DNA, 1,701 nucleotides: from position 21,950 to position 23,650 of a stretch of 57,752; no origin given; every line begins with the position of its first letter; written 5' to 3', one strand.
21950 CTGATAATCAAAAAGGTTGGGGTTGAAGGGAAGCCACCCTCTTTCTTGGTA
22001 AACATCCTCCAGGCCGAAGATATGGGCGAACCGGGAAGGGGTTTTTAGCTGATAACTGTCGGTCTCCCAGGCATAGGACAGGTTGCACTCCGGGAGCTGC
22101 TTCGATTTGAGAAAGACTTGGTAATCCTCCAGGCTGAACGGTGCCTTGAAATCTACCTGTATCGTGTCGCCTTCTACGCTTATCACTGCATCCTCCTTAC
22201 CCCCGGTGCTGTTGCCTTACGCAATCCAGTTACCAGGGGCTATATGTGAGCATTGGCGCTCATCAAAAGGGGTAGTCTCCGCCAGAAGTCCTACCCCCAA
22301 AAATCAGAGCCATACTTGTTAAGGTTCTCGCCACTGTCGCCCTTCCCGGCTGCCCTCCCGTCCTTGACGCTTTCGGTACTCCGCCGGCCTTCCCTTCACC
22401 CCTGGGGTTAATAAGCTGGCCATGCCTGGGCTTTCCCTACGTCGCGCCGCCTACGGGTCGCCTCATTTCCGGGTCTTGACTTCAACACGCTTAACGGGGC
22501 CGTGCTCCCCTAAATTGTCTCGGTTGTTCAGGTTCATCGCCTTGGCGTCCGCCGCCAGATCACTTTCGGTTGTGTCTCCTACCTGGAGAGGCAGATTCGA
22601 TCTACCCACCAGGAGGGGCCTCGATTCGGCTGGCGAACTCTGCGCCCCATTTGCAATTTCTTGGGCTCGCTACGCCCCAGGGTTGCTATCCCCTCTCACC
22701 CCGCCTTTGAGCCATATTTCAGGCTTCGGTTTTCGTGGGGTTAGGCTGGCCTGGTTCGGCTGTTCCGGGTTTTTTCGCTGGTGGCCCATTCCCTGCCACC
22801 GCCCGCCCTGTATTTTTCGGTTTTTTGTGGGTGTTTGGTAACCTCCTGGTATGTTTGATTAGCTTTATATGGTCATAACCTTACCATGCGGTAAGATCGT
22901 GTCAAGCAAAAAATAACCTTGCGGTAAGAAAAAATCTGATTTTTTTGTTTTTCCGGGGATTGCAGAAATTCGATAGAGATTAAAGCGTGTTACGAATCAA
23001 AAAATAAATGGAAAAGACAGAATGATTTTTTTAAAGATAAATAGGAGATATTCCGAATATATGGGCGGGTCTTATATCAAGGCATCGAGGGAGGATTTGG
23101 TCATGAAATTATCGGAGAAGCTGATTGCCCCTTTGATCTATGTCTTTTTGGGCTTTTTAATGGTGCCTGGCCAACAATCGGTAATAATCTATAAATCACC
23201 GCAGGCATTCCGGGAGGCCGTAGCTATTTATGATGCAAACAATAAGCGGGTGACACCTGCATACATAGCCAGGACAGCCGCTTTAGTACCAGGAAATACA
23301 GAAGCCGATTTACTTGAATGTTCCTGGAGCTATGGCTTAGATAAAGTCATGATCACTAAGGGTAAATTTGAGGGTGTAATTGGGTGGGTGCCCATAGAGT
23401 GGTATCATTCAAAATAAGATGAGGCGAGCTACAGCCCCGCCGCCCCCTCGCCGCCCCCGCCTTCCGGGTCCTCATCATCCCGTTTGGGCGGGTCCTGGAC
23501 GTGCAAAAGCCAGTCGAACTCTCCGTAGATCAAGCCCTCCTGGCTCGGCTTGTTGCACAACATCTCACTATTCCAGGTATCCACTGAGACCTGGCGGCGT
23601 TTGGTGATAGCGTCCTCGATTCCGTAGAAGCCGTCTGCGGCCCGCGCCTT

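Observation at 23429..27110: Large terminase split into separate ATPase and nuclease ORFs in permuted order, plus a degenerate second nuclease paralog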

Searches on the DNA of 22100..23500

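Call 21: search_rna_families(source=window, start=22100, end=23500, threshold=evalue, max_evalue=10)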
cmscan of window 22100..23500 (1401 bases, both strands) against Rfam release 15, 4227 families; matches with E-value up to 10: 0.
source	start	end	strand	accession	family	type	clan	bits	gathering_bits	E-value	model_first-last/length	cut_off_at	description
